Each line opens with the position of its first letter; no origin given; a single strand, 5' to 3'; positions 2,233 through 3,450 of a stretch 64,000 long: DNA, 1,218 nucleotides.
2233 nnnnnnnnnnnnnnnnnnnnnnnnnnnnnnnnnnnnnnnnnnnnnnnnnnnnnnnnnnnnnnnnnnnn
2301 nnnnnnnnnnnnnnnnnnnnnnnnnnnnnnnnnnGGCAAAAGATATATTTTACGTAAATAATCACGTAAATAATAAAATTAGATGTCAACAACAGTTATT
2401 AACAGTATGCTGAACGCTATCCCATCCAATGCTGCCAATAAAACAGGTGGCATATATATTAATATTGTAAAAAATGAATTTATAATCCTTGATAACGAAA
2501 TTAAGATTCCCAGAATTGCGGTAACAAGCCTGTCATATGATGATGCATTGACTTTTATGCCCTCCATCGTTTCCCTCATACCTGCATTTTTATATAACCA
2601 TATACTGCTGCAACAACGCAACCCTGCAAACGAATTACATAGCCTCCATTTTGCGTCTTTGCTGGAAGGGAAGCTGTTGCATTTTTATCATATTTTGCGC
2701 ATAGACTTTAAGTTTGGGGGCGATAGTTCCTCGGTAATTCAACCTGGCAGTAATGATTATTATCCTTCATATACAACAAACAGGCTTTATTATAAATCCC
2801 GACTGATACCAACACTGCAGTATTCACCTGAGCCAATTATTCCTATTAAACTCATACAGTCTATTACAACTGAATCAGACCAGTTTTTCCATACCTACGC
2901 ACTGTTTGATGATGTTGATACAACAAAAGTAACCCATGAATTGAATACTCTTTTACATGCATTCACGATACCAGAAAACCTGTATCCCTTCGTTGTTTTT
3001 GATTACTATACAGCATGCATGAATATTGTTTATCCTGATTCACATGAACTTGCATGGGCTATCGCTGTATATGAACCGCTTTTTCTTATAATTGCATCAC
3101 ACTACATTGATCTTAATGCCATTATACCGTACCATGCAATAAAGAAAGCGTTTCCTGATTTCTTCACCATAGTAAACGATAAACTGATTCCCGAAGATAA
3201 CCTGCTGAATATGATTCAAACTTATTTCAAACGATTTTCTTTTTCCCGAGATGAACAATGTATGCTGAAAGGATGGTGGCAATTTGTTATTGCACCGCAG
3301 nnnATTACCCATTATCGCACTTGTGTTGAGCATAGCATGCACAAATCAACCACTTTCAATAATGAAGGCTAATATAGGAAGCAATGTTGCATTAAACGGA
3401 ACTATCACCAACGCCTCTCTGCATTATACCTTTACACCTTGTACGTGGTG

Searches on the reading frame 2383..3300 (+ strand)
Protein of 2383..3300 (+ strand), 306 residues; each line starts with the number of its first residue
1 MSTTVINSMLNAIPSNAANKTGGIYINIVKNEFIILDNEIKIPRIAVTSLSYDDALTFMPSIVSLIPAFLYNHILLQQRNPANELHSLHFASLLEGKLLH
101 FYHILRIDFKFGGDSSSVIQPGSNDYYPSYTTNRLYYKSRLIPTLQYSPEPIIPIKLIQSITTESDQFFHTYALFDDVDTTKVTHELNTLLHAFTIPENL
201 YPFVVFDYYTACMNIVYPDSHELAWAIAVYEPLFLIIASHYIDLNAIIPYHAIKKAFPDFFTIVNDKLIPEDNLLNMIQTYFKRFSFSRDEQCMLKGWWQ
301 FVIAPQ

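Call 27: search_protein_families(library=ncbifam, proteins=[window:2383-3300:+], max_evalue=0.00001)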
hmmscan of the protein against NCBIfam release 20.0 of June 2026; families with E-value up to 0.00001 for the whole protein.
window:2383-3300:+ (306 aa): 1 family
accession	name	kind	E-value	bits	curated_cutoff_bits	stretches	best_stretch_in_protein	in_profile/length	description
NF047504.1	LIC_10030_fam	equivalog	9.8e-13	48.3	250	1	6-188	9-207/301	LIC_10030 family protein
